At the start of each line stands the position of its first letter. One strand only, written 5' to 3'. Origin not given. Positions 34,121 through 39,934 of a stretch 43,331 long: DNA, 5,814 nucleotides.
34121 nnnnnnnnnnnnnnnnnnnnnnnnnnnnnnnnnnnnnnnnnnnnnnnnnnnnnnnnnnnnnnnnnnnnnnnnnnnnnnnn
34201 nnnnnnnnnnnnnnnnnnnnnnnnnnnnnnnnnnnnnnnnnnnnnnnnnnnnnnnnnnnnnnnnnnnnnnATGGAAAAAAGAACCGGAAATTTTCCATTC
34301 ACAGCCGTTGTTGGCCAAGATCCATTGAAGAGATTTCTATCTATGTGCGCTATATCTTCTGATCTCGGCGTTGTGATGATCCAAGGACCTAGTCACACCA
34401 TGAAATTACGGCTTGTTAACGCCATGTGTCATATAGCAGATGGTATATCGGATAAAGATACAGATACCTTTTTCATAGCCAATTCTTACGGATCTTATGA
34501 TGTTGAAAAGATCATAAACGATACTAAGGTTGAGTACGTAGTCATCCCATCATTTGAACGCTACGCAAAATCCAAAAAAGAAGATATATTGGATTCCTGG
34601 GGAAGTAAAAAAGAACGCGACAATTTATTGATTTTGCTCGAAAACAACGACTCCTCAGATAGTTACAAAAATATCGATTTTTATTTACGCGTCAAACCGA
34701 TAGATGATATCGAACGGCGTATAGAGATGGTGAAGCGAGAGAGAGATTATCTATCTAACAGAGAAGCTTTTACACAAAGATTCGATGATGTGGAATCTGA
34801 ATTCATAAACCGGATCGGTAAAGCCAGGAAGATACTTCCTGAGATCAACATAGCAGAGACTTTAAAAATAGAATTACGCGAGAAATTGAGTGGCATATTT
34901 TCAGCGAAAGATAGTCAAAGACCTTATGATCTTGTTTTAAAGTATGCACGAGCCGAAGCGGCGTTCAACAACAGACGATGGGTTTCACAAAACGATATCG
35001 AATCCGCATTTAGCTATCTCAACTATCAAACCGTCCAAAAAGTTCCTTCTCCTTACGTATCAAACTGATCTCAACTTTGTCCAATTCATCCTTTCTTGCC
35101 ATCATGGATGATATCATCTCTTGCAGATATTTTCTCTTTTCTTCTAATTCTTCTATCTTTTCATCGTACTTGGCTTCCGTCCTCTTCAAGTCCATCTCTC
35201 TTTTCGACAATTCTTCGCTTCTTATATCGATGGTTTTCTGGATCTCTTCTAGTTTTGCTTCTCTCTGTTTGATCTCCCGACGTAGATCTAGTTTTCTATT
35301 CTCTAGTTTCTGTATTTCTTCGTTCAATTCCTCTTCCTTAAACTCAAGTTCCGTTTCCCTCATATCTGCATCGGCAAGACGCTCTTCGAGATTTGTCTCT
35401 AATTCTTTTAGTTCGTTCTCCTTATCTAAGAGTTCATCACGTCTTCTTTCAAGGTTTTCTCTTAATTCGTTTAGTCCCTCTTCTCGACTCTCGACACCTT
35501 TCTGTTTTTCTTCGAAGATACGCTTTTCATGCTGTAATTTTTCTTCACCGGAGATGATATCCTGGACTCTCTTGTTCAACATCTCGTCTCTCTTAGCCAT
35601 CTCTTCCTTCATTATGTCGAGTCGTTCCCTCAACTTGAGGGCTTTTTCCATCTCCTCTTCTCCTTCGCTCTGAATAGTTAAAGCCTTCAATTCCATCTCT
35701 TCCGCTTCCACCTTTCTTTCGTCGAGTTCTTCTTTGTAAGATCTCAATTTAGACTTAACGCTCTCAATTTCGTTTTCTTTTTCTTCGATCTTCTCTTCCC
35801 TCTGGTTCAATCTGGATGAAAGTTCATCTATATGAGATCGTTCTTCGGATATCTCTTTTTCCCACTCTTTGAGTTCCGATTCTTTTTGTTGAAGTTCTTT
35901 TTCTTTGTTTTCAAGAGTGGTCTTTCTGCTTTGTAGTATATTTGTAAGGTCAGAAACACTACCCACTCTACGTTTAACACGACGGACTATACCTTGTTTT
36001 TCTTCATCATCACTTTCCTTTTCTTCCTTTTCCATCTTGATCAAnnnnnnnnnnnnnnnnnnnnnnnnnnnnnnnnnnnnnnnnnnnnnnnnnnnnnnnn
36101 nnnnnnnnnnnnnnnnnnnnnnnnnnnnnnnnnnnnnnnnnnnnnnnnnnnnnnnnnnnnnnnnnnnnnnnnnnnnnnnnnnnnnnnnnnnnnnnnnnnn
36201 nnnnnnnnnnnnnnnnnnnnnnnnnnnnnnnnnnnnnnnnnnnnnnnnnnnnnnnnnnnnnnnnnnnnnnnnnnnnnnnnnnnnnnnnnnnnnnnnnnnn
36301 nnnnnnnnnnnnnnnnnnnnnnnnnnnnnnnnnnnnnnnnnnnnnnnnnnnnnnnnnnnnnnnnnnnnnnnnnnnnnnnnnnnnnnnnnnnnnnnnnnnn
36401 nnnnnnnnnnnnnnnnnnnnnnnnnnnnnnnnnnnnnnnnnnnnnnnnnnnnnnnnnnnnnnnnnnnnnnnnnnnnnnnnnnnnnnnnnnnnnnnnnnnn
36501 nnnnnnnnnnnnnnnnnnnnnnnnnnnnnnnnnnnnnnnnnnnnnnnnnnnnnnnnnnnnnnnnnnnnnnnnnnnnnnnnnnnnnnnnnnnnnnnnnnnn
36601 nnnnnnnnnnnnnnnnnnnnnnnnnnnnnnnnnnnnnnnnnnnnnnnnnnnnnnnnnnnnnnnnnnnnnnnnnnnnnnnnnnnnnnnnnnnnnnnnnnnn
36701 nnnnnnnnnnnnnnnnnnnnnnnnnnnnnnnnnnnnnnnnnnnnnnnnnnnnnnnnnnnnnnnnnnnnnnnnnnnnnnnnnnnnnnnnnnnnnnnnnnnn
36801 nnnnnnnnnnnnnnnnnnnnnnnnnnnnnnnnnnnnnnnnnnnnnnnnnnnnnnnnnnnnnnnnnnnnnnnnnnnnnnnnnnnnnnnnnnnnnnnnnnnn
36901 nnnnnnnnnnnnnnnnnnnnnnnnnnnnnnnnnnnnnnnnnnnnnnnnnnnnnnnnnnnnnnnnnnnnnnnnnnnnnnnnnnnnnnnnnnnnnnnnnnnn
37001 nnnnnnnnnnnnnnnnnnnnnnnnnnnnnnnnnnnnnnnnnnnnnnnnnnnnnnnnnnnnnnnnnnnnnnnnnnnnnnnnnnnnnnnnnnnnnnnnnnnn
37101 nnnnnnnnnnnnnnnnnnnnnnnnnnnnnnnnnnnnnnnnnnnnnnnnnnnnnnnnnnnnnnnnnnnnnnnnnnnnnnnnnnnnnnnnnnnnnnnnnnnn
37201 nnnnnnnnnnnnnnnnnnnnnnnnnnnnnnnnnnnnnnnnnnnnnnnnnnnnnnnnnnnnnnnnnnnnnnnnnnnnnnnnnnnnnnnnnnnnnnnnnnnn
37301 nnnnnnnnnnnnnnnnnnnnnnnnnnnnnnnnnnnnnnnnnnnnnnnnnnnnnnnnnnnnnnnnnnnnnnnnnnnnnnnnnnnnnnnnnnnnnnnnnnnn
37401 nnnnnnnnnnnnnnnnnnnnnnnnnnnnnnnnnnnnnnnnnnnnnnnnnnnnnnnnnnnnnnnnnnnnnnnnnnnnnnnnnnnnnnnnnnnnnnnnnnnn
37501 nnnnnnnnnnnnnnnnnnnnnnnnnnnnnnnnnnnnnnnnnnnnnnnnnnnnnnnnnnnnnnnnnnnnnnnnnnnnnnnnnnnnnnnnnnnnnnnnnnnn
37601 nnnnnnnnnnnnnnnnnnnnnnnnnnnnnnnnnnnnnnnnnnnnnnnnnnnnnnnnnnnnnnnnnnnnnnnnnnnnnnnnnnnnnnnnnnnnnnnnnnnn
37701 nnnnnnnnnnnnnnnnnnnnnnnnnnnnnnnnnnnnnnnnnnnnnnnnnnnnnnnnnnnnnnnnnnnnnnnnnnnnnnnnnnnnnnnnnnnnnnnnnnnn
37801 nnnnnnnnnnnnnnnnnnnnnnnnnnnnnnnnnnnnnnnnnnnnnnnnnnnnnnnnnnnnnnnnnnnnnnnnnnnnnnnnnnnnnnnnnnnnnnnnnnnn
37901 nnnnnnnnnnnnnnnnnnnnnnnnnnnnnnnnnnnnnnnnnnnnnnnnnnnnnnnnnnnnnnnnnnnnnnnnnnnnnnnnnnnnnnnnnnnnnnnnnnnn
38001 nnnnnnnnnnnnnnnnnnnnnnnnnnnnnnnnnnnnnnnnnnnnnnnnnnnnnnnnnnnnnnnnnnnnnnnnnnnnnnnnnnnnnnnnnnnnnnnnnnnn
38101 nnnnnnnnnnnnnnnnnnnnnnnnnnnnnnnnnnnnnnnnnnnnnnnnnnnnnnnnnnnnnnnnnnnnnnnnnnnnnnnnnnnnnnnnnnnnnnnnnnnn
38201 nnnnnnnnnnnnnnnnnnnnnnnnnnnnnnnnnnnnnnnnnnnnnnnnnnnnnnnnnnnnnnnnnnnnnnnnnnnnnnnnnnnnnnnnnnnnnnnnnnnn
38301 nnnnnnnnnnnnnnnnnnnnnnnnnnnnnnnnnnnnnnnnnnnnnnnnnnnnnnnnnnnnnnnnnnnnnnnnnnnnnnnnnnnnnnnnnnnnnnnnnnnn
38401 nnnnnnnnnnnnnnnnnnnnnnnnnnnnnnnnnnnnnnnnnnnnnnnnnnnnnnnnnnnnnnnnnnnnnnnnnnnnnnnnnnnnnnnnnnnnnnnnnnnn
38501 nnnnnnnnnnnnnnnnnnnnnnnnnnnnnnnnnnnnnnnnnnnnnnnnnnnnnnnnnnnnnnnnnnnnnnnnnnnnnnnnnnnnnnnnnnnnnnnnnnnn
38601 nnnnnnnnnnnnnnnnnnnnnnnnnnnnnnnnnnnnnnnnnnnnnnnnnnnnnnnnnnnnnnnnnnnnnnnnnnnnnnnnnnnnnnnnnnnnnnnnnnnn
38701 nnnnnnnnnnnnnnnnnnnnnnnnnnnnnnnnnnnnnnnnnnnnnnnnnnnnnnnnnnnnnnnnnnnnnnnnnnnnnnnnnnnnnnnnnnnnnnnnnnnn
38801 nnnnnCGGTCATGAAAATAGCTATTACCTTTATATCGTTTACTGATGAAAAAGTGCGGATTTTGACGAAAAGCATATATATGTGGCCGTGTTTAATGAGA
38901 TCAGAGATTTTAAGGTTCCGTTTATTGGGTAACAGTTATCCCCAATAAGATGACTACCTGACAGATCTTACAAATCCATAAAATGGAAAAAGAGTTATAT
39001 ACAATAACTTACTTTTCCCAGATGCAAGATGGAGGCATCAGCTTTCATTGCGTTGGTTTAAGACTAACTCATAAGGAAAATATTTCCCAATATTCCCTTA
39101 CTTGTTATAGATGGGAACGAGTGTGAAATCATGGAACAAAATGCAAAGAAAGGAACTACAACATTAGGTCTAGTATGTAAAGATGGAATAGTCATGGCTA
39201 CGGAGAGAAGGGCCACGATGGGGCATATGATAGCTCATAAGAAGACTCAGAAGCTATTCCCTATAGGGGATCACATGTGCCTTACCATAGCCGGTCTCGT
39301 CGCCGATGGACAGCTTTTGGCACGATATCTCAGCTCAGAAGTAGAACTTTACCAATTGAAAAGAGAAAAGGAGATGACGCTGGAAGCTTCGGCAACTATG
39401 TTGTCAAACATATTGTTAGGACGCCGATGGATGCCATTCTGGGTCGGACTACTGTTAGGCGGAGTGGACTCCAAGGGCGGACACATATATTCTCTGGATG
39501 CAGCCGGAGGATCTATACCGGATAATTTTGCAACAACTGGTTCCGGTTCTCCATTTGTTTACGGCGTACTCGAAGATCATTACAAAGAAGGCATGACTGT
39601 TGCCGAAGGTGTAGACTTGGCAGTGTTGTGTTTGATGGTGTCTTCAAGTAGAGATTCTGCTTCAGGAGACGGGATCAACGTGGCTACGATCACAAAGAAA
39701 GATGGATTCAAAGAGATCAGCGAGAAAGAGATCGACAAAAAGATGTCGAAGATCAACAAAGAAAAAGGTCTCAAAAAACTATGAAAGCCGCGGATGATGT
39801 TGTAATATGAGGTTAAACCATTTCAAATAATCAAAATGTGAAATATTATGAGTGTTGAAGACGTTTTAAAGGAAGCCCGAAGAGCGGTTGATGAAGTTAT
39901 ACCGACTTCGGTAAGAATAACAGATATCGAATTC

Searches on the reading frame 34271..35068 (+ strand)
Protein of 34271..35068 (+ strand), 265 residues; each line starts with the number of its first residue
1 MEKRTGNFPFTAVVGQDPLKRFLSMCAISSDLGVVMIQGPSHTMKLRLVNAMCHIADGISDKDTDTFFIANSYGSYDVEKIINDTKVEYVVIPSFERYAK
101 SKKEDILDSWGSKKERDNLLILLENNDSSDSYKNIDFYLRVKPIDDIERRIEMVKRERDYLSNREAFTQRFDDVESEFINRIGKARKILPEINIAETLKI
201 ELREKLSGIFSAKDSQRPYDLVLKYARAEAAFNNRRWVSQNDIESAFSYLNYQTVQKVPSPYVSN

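Call 3: search_protein_families(library=pfam, proteins=[window:34271-35068:+], max_evalue=0.1)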
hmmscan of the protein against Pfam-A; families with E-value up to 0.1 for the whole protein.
window:34271-35068:+ (265 aa): 1 family
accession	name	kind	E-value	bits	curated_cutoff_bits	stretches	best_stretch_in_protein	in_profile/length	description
PF17863.7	AAA_lid_2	-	0.013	15.7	22.7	1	222-247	21-46/74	AAA lid domain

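Call 4: search_protein_families(library=ncbifam, proteins=[window:34271-35068:+], max_evalue=0.1)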
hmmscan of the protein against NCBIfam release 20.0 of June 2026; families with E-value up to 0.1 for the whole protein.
window:34271-35068:+ (265 aa): 4 families
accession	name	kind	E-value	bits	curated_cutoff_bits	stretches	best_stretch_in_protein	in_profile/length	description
TIGR02442.1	Cob-chelat-sub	hypoth_equivalog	1.6e-22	79.8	779.45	2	138-247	195-302/641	putative cobaltochelatase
TIGR02030.1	BchI-ChlI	equivalog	1.2e-19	70.7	466.95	2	138-246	199-305/337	magnesium chelatase ATPase subunit I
TIGR02031.1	BchD-ChlD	equivalog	5.9e-07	28.6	499.55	1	135-248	158-264/608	magnesium chelatase ATPase subunit D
NF011780.0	PRK15244.1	equivalog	0.057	12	1133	1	128-193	402-465/591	SPI-2 type III secretion system effector NAD(+)--protein-arginine ADP-ribosyltransferase SpvB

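Call 11: search_solved_structures(query=window:34271-35068:+, max_evalue=1, show_alignments=2)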
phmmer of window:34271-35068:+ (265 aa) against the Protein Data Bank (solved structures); distinct sequences matched with E-value up to 1: 6.
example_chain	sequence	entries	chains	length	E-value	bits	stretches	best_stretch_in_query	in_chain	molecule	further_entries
8osf_A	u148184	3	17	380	6.9e-10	42.2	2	140-249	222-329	Magnesium-chelatase subunit ChlI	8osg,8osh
6l8d_A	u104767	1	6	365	2.4e-09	40.4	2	6-67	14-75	Magnesium-chelatase subunit ChlI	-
1g8p_A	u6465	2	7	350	4.4e-08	36.3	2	143-242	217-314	MAGNESIUM-CHELATASE 38 KDA SUBUNIT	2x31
2gwm_A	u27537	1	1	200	0.21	14.4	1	128-193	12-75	65 kDa virulence protein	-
2gwl_A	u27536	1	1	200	0.21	14.4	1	128-193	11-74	65 kDa virulence protein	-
2be3_A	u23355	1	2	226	0.3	13.9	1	136-197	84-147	GTP pyrophosphokinase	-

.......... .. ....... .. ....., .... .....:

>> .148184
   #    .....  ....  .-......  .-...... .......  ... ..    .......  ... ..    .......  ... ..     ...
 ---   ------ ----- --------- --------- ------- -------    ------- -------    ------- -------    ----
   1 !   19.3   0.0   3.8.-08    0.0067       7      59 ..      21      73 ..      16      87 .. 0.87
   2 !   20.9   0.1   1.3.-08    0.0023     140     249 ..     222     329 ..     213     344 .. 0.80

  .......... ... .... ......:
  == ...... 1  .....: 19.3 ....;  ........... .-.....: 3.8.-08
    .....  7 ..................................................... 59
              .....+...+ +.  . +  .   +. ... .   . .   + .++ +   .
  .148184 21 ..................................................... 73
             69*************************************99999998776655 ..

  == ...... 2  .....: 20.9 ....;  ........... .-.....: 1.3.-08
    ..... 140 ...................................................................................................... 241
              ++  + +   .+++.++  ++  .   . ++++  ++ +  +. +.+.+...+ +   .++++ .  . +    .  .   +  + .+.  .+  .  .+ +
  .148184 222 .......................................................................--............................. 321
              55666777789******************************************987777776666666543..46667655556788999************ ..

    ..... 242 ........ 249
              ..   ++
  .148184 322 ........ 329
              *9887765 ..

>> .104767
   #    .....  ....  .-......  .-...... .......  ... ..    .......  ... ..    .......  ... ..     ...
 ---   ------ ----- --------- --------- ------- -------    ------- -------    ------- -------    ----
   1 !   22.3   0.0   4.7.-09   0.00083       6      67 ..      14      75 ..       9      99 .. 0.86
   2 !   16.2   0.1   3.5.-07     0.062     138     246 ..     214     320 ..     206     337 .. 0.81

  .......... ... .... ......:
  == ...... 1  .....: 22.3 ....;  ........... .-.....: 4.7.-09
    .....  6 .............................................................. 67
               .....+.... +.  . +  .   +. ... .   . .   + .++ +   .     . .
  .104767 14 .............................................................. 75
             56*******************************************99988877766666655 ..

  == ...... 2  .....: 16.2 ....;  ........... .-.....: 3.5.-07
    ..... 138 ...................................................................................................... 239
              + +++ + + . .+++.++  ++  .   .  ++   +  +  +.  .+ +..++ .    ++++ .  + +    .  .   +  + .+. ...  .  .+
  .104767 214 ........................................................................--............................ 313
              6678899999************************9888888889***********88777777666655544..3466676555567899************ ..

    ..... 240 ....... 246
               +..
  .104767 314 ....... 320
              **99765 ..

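Call 56: search_protein_families(library=padloc, proteins=[window:34271-35068:+], max_evalue=0.01)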
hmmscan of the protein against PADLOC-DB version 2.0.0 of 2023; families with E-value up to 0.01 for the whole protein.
window:34271-35068:+ (265 aa): 0 families

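Call 67: find_homologous_proteins(query=window:34271-35068:+, max_evalue=0.001)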
Query window:34271-35068:+ (265 aa): 4 proteins with E <= 0.001 among 693 candidates.
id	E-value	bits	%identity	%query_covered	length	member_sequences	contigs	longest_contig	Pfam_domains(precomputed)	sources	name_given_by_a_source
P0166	1.2e-170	583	100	100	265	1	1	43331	-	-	-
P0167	1.6e-87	311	59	92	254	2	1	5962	-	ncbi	-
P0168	2.3e-87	311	55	97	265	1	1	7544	-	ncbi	-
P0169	5.5e-62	228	46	95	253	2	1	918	-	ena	-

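Call 73: predict_structure(alignment_id=A3)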
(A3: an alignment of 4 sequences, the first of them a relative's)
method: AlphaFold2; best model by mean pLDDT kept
length: 265 residues; sequences in the alignment: 4
mean_pLDDT: 71.3   pTM: 0.71
mean pLDDT of the five models: 71.3, 68.8, 66.7, 49.9, 46.5
residues with pLDDT >= 90: 18; 70-90: 147; 50-70: 68; < 50: 32
segments of 3 or more residues with pLDDT < 50: 1-15, 73-76, 253-265
pLDDT, mean of each block of 10 residues (from residue 1): 33 54 80 81 66 70 68 54 73 82 84 74 72 75 59 64 76 77 88 90 82 75 90 90 81 39 29
secondary structure, 60 per line:
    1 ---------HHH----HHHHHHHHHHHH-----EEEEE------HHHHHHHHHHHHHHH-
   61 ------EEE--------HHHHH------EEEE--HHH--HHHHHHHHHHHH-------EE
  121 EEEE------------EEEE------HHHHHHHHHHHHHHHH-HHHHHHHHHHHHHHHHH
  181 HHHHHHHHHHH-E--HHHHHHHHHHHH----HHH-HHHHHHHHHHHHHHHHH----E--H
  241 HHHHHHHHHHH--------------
elements in order: H17-28 E34-38 H45-59 E67-69 H78-82 E89-92 H100-111 E119-124 E137-140 H147-162 H164-191 H196-207 H216-232 H240-251

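Call 76: fold_search(model_id=the predicted structure, library=pdb)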
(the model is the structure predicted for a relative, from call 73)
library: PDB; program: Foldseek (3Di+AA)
matches with E <= 10: 1267; with E <= 0.001: 318
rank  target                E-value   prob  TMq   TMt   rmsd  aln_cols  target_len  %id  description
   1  6l8d_F                2.5e-12  1.00  0.74  0.73   4.2       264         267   20  Hexameric structure of the ATPase subunit of magnesium chelatase (released 2020-01-15)
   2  6l8d_E                3.7e-12  1.00  0.69  0.69   4.7       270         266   18  Hexameric structure of the ATPase subunit of magnesium chelatase (released 2020-01-15)
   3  6l8d_A                4.1e-12  1.00  0.73  0.73   4.1       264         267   19  Hexameric structure of the ATPase subunit of magnesium chelatase (released 2020-01-15)
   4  1g8p                  9.0e-12  1.00  0.66  0.56   7.0       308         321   19  CRYSTAL STRUCTURE OF BCHI SUBUNIT OF MAGNESIUM CHELATASE (released 2001-08-03)
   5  6l8d_B                1.6e-11  1.00  0.74  0.72   4.3       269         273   19  Hexameric structure of the ATPase subunit of magnesium chelatase (released 2020-01-15)
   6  6l8d_C                1.7e-11  1.00  0.72  0.74   4.1       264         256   20  Hexameric structure of the ATPase subunit of magnesium chelatase (released 2020-01-15)
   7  6l8d_D                8.0e-11  1.00  0.69  0.72   4.8       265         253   19  Hexameric structure of the ATPase subunit of magnesium chelatase (released 2020-01-15)
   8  8osf_D                8.0e-11  1.00  0.68  0.58   7.5       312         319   16  AAA+ motor subunit ChlI of magnesium chelatase, hexamer conformation A (released 2023-09-06)
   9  8osg_F                3.4e-10  1.00  0.69  0.71   5.0       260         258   18  AAA+ motor subunit ChlI of magnesium chelatase, hexamer conformation B (released 2023-09-06)
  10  8osg_B                1.0e-09  1.00  0.67  0.56   8.5       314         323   17  AAA+ motor subunit ChlI of magnesium chelatase, hexamer conformation B (released 2023-09-06)
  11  8osh_B                2.9e-09  1.00  0.71  0.60   5.3       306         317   19  AAA+ motor subunit ChlI of magnesium chelatase, pentamer spring-washer-like conformation (released 2023-09-06)
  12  8osg_A                3.2e-09  1.00  0.71  0.67   4.8       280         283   18  AAA+ motor subunit ChlI of magnesium chelatase, hexamer conformation B (released 2023-09-06)
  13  8osf_F                1.2e-08  1.00  0.62  0.71   4.9       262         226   18  AAA+ motor subunit ChlI of magnesium chelatase, hexamer conformation A (released 2023-09-06)
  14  8osh_C                5.6e-08  1.00  0.69  0.59   7.5       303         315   18  AAA+ motor subunit ChlI of magnesium chelatase, pentamer spring-washer-like conformation (released 2023-09-06)
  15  8osf_A                1.0e-07  1.00  0.73  0.62   6.6       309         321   16  AAA+ motor subunit ChlI of magnesium chelatase, hexamer conformation A (released 2023-09-06)
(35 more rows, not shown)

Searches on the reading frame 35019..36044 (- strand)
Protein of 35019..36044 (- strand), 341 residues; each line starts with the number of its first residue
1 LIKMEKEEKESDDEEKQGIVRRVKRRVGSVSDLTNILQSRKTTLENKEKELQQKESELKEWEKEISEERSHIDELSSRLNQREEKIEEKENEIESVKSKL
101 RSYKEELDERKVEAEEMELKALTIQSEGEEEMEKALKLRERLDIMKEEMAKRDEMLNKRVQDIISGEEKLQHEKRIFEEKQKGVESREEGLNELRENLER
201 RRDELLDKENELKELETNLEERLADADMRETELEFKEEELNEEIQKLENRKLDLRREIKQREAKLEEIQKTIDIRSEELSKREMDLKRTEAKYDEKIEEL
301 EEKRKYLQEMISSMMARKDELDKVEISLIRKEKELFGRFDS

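Call 3: search_protein_families(library=pfam, proteins=[window:35019-36044:-], max_evalue=0.1)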
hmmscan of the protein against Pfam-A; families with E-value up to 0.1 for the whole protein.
window:35019-36044:- (341 aa): 3 families
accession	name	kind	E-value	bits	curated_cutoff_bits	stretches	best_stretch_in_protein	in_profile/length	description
PF12072.13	RNase_Y_N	-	1e-06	28.8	32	3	193-269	68-144/201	RNase Y N-terminal region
PF02601.20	Exonuc_VII_L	-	0.014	15.3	35.9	1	36-122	156-240/315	Exonuclease VII, large subunit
PF02465.23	FliD_N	-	0.053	14.6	24.8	0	78-123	22-64/97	Flagellar hook-associated protein 2 N-terminus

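Call 49: search_protein_families(library=ncbifam, proteins=[window:35019-36044:-], max_evalue=0.01)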
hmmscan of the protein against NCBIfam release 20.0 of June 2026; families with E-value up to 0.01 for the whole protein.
window:35019-36044:- (341 aa): 13 families
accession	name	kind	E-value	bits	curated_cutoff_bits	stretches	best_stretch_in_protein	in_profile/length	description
TIGR02168.1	SMC_prok_B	equivalog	2e-09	35.8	567.35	2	8-221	271-481/1181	chromosome segregation protein SMC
NF047368.1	collar_FlbB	equivalog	4e-09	36.6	110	1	263-329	60-126/193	periplasmic-type flagellar collar protein FlbB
TIGR02169.1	SMC_prok_A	equivalog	1.9e-08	32.5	729.4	1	6-174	791-961/1165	chromosome segregation protein SMC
TIGR04523.1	Mplasa_alph_rch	subfamily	2.5e-06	25.7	270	1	136-334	422-627/745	helix-rich protein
NF045487.1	ASRP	equivalog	7e-06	24.9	300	1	2-328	123-455/593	archaea-specific SMC-related protein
NF041035.1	Rad50_Halo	equivalog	0.00016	20.2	1000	1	43-222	469-646/883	DNA double-strand break repair ATPase Rad50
NF033930.1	pneumo_PspA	exception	0.0002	20.2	850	1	43-304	94-357/659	pneumococcal surface protein A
NF002572.0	PRK02224.1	equivalog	0.0014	17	1087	1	42-301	468-721/888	DNA double-strand break repair ATPase Rad50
TIGR04320.1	Surf_Exclu_PgrA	domain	0.0016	17.8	70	1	29-111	271-356/360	SEC10/PgrA surface exclusion domain-containing protein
NF038350.1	taxis_HmpF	equivalog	0.0016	16.9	200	1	37-249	112-319/553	pilus motility taxis protein HmpF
NF041034.1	Rad50_Sulf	equivalog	0.0035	15.3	1000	1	10-309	432-715/872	DNA double-strand break repair ATPase Rad50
TIGR03319.1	RNase_Y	equivalog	0.0044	15.6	454.35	0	59-137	65-143/514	ribonuclease Y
TIGR04527.1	mycoplas_twoTM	subfamily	0.0071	16.1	125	1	58-134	42-118/248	MG_279/MG_280 family protein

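Call 56: search_protein_families(library=padloc, proteins=[window:35019-36044:-], max_evalue=0.01)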
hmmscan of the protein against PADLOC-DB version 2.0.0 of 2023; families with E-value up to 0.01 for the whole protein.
window:35019-36044:- (341 aa): 10 families
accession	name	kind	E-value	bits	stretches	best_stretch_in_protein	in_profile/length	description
PDLC03865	LmuB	-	0.0005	16.4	0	22-163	360-496/1007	-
PDLC00581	JetC3|JetC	-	0.00066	15.6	1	16-324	769-1146/1473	DUF3584 domain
PDLC00582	JetC3|JetC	-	0.00078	15.3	1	6-327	783-1107/1472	DUF3584 domain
PDLC00551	JetC2|JetC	-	0.0024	13.8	0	116-323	288-494/1365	DUF3584 domain; MukB-like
PDLC00553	JetC2|JetC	-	0.003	13.5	0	175-315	857-997/1361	DUF3584 domain; MukB-like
PDLC00519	JetC1|JetC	-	0.0035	13.6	0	131-334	232-431/1097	DUF3584 domain; MukB-like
PDLC00580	JetC3|JetC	-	0.0053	13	0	177-314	289-428/1068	DUF3584 domain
PDLC03868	LmuB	-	0.0078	12.5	0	41-320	537-802/1035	-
PDLC00006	DruC1|DruC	-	0.0088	12.5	0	202-325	159-282/626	Unknown function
PDLC00518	JetC1|JetC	-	0.0096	11.8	0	170-331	284-443/1112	DUF3584 domain; MukB-like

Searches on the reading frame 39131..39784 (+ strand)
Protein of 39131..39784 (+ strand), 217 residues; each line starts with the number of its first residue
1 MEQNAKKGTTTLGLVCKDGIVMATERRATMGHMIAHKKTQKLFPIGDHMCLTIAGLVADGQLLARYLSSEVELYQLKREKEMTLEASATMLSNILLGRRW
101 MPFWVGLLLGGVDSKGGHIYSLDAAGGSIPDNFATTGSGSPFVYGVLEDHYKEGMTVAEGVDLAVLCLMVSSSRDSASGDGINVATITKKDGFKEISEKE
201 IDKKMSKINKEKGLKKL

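Call 19: search_protein_families(library=pfam, proteins=[window:39131-39784:+], max_evalue=0.01)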
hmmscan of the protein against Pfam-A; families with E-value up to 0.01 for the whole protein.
window:39131-39784:+ (217 aa): 1 family
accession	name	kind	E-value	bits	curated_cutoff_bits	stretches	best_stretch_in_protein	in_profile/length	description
PF00227.31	Proteasome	-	2e-56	191.1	22.4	1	6-187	2-189/189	Proteasome subunit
